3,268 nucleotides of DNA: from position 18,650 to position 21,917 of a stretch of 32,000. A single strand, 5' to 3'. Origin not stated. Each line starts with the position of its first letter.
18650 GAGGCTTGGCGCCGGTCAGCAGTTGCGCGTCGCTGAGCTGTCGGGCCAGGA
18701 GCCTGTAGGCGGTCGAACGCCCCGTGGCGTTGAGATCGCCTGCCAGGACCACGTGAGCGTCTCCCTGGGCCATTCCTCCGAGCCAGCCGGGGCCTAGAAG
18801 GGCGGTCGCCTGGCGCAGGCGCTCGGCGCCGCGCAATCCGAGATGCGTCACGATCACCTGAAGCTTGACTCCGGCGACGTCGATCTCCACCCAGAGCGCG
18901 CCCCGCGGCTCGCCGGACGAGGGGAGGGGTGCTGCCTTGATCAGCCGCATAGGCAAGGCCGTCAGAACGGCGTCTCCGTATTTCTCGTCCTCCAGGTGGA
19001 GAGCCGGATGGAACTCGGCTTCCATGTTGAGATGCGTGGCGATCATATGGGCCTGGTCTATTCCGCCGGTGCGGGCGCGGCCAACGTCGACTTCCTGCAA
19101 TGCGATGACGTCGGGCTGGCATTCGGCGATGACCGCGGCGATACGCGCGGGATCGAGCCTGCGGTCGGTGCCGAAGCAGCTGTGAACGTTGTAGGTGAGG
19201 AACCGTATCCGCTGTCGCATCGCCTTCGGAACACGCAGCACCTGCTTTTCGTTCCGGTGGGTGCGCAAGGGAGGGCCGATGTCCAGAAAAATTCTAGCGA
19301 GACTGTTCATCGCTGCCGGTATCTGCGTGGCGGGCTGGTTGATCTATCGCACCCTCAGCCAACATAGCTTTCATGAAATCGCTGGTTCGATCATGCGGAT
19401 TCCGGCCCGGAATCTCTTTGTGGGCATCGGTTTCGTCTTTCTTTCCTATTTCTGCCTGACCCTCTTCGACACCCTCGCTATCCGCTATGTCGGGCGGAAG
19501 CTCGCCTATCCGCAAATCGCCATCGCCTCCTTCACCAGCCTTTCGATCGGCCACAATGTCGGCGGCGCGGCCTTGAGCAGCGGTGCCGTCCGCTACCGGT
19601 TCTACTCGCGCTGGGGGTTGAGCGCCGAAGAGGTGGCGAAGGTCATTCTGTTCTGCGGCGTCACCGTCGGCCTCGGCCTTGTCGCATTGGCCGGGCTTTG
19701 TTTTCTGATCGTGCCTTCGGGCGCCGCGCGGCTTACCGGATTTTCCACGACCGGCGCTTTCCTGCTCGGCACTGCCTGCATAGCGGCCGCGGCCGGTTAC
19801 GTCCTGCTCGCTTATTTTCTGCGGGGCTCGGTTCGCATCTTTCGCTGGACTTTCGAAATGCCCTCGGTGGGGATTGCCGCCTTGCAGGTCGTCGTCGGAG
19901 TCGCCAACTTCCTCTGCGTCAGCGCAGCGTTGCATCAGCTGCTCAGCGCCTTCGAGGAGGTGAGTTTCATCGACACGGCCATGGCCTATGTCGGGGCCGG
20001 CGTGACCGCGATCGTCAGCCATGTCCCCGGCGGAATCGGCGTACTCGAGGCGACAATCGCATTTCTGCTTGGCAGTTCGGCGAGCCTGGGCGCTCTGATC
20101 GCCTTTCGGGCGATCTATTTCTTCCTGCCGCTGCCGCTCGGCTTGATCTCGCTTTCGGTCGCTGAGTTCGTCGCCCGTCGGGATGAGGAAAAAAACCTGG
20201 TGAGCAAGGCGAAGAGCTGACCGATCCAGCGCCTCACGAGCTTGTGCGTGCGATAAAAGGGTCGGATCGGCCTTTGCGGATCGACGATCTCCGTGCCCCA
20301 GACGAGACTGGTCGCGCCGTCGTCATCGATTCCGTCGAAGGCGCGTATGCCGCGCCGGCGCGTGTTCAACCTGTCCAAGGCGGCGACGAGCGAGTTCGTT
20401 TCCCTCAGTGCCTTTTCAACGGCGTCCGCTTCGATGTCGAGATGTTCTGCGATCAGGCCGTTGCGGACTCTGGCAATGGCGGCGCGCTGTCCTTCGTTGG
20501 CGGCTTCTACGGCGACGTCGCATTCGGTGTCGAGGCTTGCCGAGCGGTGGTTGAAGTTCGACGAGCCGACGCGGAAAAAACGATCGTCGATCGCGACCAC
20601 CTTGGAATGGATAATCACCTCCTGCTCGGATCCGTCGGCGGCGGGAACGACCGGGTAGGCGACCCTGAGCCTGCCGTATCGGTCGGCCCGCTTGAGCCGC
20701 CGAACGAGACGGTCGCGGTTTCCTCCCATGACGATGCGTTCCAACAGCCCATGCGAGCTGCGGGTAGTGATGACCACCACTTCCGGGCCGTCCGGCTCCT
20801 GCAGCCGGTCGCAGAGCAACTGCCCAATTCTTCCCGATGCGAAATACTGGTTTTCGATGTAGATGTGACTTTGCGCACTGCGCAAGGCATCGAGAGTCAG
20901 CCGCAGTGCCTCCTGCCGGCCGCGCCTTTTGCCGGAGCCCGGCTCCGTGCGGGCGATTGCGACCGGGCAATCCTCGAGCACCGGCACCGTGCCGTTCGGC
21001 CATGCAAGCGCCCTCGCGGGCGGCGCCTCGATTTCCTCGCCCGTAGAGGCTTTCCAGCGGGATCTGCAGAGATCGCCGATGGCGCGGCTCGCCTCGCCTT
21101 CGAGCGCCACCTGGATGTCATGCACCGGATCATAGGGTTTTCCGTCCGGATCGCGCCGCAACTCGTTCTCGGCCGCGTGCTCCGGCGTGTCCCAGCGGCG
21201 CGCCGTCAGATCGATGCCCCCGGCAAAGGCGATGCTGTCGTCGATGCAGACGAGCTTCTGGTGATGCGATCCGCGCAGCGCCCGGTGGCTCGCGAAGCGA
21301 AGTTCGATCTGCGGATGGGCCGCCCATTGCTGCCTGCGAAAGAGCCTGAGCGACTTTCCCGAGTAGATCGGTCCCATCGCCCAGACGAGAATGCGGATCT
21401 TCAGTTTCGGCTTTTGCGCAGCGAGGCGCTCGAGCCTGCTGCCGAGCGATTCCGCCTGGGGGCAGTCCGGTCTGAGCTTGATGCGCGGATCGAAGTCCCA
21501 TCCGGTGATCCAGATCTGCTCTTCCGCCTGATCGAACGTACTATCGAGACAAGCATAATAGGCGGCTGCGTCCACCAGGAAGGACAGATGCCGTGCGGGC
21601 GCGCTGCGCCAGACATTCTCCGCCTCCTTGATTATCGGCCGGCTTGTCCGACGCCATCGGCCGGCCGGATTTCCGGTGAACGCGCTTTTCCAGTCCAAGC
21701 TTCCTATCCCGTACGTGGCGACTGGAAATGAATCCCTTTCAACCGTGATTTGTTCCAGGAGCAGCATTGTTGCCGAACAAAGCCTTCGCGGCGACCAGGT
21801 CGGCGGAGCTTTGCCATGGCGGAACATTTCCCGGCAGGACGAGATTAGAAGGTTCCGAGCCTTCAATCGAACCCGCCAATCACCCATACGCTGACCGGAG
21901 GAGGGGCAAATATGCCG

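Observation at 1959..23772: Eleven EcfG/RpoE2-type promoter motifs, three as divergent pairs: the window is a general-stress-regulon hot spot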

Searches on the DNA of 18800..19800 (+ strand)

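Call 55: search_dna_similar(query=window:18800-19800:+, collection=plasmids, mode=distant, max_rows=40, rows=spread)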
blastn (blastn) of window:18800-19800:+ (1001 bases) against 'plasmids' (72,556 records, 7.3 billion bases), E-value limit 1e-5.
Records with a match: 261; places in all: 263; records where one place covers at least 80% of the query: 77.
Best place of each record, by identity: >=99% 16; 95-99% 35; 80-90% 12; 60-80% 198.
By first word of the organism name: Rhizobium 176; Sinorhizobium 78; Shinella 5; Phyllobacterium 1; Ensifer 1.
By predicted mobility (MOB-suite, as given by PLSDB): non-mobilizable 101; conjugative 90; mobilizable 70.
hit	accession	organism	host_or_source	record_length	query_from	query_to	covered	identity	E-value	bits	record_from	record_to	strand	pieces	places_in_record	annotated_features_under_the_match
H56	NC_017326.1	Sinorhizobium meliloti SM11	-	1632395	1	1001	100%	99.9%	0e+0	1801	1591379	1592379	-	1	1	none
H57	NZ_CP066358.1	Sinorhizobium meliloti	Medicago lupulina L.,nodules of ...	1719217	1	1001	100%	99.6%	0e+0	1788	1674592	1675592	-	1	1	none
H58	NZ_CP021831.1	Sinorhizobium meliloti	Medicago truncatula,Single Cell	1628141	1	1001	100%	99.0%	0e+0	1761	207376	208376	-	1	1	none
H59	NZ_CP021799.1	Sinorhizobium meliloti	Medicago sativa,Single Cell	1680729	1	1001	100%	98.9%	0e+0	1756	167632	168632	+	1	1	none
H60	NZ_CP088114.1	Sinorhizobium meliloti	cell culture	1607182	1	1001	100%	98.8%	0e+0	1752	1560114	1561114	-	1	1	none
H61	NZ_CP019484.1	Sinorhizobium meliloti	alfalfa,whole organism,alfalfa nodule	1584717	1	1001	100%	98.7%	0e+0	1747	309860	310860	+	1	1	none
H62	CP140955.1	Sinorhizobium meliloti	Medicago lupulina,whole organism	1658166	1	1001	100%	98.7%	0e+0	1747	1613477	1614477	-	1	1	lysylphosphatidylglycerol synthase domain-containing protein | endonuclease/exonuclease/phosphatase family protein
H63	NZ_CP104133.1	Sinorhizobium sp. K101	Phaseolus vulgaris,cell ...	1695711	1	1001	100%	96.5%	0e+0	1648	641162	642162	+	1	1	none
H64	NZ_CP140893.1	Sinorhizobium medicae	Medicago lupulina,whole organism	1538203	3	1000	100%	87.6%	0e+0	1240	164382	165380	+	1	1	none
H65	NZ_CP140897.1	Sinorhizobium medicae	Medicago lupulina,whole organism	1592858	1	993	99%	87.2%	0e+0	1217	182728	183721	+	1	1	none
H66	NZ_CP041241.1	Sinorhizobium mexicanum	Acaciella angustissima,cell culture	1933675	10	993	98%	75.8%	0e+0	717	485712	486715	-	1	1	none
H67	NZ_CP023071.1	Sinorhizobium fredii CCBAU 83666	G.max,nodule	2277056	6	940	91%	78.9%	5e-112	776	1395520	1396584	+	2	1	record has no annotation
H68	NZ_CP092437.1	Rhizobium sp. K102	Phaseolus vulgaris,Cell culture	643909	5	877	63%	71.8%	8e-40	316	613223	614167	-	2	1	endonuclease/exonuclease/phosphatase family protein | lysylphosphatidylglycerol synthase domain-containing protein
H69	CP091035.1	Sinorhizobium sp. B11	soybean,TY,soil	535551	7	883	63%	67.3%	3e-20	199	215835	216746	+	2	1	endonuclease/exonuclease/phosphatase family protein | lysylphosphatidylglycerol synthase domain-containing protein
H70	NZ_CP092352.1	Rhizobium sp. C104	Cell culture,nodule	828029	11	880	56%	71.5%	1e-36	294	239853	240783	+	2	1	endonuclease/exonuclease/phosphatase family protein | lysylphosphatidylglycerol synthase domain-containing protein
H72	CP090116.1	Rhizobium leguminosarum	Trifolium ambiguum,Cell culture,Plant ...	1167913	11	880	55%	70.6%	6e-29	262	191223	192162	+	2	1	endonuclease/exonuclease/phosphatase family protein | lysylphosphatidylglycerol synthase domain-containing protein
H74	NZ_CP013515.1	Rhizobium sp. N1314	Phaseolus vulgaris,Whole ...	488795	84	880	48%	73.0%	7e-34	273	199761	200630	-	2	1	lysylphosphatidylglycerol synthase domain-containing protein | endonuclease/exonuclease/phosphatase family protein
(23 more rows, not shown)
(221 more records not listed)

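Call 56: get_annotated_region(hit=H66, flank=200)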
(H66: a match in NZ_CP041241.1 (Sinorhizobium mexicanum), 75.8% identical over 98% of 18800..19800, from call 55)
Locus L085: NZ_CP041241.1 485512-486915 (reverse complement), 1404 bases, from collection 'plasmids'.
description: Sinorhizobium mexicanum strain ITTG R7 plasmid pEmeITTGR7c, complete sequence
organism: Sinorhizobium mexicanum (NCBI taxid 375549)
taxonomy: Bacteria; Pseudomonadota; Alphaproteobacteria; Hyphomicrobiales; Rhizobiaceae; Sinorhizobium; Sinorhizobium mexicanum
host: -; source: Acaciella angustissima,cell culture; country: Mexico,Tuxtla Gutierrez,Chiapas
typing (MOB-suite, as given by PLSDB): non-mobilizable; mating-pair formation MPF_T
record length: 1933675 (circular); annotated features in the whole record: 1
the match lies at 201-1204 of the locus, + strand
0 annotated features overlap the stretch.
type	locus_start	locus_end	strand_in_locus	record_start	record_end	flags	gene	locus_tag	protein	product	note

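Call 57: get_annotated_region(hit=H67, flank=200)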
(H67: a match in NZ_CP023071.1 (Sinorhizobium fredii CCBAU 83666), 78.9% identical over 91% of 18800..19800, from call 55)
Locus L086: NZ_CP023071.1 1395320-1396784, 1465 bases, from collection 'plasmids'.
description: Sinorhizobium fredii CCBAU 83666 plasmid pSF83666b, complete sequence
organism: Sinorhizobium fredii CCBAU 83666 (NCBI taxid 1128334)
taxonomy: Bacteria; Pseudomonadota; Alphaproteobacteria; Hyphomicrobiales; Rhizobiaceae; Sinorhizobium; Sinorhizobium fredii; Sinorhizobium fredii CCBAU 83666
host: -; source: G.max,nodule; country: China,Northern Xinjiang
typing (MOB-suite, as given by PLSDB): conjugative; relaxase MOBQ; mating-pair formation MPF_T
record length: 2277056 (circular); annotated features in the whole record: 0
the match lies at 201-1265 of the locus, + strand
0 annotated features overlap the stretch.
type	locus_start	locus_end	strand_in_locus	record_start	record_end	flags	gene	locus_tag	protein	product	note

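Call 58: get_annotated_region(hit=H68, flank=200)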
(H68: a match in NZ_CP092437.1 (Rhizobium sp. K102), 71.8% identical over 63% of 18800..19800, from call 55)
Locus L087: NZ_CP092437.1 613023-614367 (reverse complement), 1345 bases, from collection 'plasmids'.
description: Rhizobium sp. K102 plasmid pRSpK102d, complete sequence
organism: Rhizobium sp. K102 (NCBI taxid 2918527)
taxonomy: Bacteria; Pseudomonadota; Alphaproteobacteria; Hyphomicrobiales; Rhizobiaceae; Rhizobium; Rhizobium sp. K102
host: -; source: Phaseolus vulgaris,Cell culture; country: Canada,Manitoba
typing (MOB-suite, as given by PLSDB): non-mobilizable
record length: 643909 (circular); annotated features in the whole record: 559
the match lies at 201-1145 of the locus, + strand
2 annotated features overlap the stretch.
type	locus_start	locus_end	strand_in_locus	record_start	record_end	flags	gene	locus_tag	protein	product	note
CDS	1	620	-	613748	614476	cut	-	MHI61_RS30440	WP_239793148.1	endonuclease/exonuclease/phosphatase family protein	-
CDS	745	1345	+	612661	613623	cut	-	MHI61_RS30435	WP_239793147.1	lysylphosphatidylglycerol synthase domain-containing protein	-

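Call 59: get_annotated_region(hit=H72, flank=200)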
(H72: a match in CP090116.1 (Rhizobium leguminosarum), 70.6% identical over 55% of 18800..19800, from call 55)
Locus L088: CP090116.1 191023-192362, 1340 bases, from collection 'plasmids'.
description: Rhizobium leguminosarum strain Ta9k plasmid pRL1, complete sequence
organism: Rhizobium leguminosarum (NCBI taxid 384)
taxonomy: Bacteria; Pseudomonadota; Alphaproteobacteria; Hyphomicrobiales; Rhizobiaceae; Rhizobium; Rhizobium leguminosarum
host: -; source: Trifolium ambiguum,Cell culture,Plant nodule; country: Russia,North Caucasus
typing (MOB-suite, as given by PLSDB): conjugative; relaxase MOBQ; mating-pair formation MPF_T
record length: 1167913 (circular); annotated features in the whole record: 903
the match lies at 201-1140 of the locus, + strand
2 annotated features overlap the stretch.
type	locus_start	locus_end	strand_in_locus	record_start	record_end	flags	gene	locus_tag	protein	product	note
CDS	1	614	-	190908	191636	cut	-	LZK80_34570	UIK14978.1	endonuclease/exonuclease/phosphatase family protein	-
CDS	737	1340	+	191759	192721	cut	-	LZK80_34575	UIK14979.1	lysylphosphatidylglycerol synthase domain-containing protein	-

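Call 60: get_annotated_region(hit=H69, flank=200)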
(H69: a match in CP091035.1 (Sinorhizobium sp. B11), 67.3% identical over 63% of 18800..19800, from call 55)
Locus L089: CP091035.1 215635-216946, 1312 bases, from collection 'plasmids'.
description: Sinorhizobium sp. B11 plasmid p2, complete sequence
organism: Sinorhizobium sp. B11 (NCBI taxid 2904803)
taxonomy: Bacteria; Pseudomonadota; Alphaproteobacteria; Hyphomicrobiales; Rhizobiaceae; Sinorhizobium; Sinorhizobium sp. B11
host: -; source: soybean,TY,soil; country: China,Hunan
typing (MOB-suite, as given by PLSDB): non-mobilizable; mating-pair formation MPF_T
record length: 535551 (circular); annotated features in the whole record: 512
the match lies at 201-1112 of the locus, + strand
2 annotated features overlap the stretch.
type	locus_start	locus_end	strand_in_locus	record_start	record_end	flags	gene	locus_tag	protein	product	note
CDS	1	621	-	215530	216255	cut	-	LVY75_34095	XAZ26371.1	endonuclease/exonuclease/phosphatase family protein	-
CDS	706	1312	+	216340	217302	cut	-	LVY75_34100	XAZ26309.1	lysylphosphatidylglycerol synthase domain-containing protein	-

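Call 61: get_annotated_region(hit=H74, flank=200)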
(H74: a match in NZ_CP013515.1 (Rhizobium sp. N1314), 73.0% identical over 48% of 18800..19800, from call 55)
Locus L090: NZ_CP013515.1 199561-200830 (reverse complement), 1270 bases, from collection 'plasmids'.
description: Rhizobium sp. N1314 plasmid pRspN1314d, complete sequence
organism: Rhizobium sp. N1314 (NCBI taxid 1703961)
taxonomy: Bacteria; Pseudomonadota; Alphaproteobacteria; Hyphomicrobiales; Rhizobiaceae; Rhizobium; Rhizobium sp. N1314
host: -; source: Phaseolus vulgaris,Whole organism,Legume-root nodule,legume-root nodule; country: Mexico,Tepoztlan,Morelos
typing (MOB-suite, as given by PLSDB): non-mobilizable
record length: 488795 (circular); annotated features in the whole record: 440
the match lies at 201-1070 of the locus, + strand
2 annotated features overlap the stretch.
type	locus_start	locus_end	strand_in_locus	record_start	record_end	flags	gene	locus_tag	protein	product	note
CDS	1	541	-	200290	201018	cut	-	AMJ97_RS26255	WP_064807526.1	endonuclease/exonuclease/phosphatase family protein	-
CDS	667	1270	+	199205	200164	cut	-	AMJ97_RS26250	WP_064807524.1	lysylphosphatidylglycerol synthase domain-containing protein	-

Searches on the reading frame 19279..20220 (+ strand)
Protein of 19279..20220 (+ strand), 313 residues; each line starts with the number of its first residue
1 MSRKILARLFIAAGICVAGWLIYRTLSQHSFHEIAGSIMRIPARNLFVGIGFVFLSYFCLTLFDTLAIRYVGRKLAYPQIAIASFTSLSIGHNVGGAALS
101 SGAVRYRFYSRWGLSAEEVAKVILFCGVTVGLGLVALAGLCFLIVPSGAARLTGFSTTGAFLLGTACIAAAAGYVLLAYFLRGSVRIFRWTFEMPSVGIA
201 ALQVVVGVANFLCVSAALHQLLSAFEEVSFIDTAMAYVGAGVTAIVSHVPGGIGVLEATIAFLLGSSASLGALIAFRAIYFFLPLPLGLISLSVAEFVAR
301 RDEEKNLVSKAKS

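Call 47: search_protein_families(library=pfam, proteins=[window:19279-20220:+], max_evalue=0.01)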
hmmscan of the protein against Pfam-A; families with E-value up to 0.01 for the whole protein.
window:19279-20220:+ (313 aa): 1 family
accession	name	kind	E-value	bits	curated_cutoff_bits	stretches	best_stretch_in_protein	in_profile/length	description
PF03706.18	LPG_synthase_TM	-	3.2e-07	30.6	33.4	1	11-288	1-302/302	Lysylphosphatidylglycerol synthase TM region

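Call 72: find_related_loci(query=window:19279-20220:+, collection=metagenome_contigs, flank=900)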
Query window:19279-20220:+ (313 aa) in metagenome_contigs; peptide patterns used: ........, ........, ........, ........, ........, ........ (x = any residue, [..] = any of these).
599 stretches matched a pattern (row limit reached: there are more); 34 encode a relative of the query (tblastn E <= 1e-3); 34 distinct loci.
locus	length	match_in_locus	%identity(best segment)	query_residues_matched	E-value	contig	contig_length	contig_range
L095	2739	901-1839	90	1-313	0e+0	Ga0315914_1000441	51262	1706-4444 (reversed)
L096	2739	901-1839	90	1-313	0e+0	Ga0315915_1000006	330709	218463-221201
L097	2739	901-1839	75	1-313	5e-157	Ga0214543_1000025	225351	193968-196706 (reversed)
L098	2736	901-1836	71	1-313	5e-145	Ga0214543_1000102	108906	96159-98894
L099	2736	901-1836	71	1-313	5e-145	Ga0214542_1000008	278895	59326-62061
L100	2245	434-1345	54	3-307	1e-100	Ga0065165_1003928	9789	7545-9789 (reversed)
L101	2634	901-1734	56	24-301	2e-98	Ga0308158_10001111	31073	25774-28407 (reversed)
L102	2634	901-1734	56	24-301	3e-98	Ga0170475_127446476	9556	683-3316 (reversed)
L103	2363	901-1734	56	24-301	2e-93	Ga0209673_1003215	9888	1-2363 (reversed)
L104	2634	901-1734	56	24-301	1e-91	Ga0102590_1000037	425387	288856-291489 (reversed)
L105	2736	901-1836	47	3-312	2e-90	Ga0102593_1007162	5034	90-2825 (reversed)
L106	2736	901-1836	47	3-312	3e-90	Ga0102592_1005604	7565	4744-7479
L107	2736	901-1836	47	3-312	1e-89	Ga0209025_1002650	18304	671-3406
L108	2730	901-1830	46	3-310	3e-87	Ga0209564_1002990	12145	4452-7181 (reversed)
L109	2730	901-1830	46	3-310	3e-87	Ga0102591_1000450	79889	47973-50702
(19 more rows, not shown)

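Call 78: search_protein_families(library=ncbifam, proteins=[window:19279-20220:+], max_evalue=0.00001)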
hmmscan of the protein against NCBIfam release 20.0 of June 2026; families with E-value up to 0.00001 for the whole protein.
window:19279-20220:+ (313 aa): 1 family
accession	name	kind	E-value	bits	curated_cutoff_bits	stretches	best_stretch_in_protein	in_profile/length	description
NF033480.1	bifunc_MprF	equivalog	9.7e-54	182.9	600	1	3-303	1-305/841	bifunctional lysylphosphatidylglycerol flippase/synthetase MprF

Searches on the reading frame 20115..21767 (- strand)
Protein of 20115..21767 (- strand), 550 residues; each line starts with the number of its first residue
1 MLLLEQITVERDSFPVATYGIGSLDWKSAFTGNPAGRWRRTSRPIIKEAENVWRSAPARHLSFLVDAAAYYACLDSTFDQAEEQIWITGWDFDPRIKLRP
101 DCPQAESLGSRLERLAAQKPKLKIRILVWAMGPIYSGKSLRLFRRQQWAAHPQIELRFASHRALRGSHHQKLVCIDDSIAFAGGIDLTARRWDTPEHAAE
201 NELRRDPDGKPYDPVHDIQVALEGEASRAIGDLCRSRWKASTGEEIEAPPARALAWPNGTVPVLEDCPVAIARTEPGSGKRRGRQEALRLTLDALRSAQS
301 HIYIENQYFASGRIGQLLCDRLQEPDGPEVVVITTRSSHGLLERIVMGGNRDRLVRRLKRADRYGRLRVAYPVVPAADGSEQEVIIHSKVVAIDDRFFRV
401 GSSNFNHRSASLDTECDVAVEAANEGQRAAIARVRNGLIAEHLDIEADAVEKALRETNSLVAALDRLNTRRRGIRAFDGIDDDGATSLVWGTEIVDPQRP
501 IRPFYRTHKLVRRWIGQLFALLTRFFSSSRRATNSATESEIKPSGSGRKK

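Call 47: search_protein_families(library=pfam, proteins=[window:20115-21767:-], max_evalue=0.01)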
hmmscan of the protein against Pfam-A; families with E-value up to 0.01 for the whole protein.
window:20115-21767:- (550 aa): 2 families
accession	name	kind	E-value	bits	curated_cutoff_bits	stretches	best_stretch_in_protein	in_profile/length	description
PF13091.12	PLDc_2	-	1.6e-16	60.8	27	2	293-423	3-118/132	PLD-like domain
PF00614.28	PLDc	-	1.6e-09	37.8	21.9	1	166-191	3-28/28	Phospholipase D Active site motif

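Call 78: search_protein_families(library=ncbifam, proteins=[window:20115-21695:-], max_evalue=0.00001)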
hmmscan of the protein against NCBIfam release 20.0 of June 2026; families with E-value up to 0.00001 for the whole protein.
window:20115-21695:- (526 aa): 3 families
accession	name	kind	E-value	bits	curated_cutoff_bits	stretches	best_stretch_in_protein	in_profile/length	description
TIGR04265.1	bac_cardiolipin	equivalog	1.2e-10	40.9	290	0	95-286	170-342/483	cardiolipin synthase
NF008427.0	PRK11263.1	equivalog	8.2e-08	31.7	281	0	361-399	288-326/409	cardiolipin synthase ClsB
NF038319.1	DISARM_DrmC_I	equivalog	7.8e-06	25.6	133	0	354-396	176-218/236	DISARM system phospholipase D-like protein DrmC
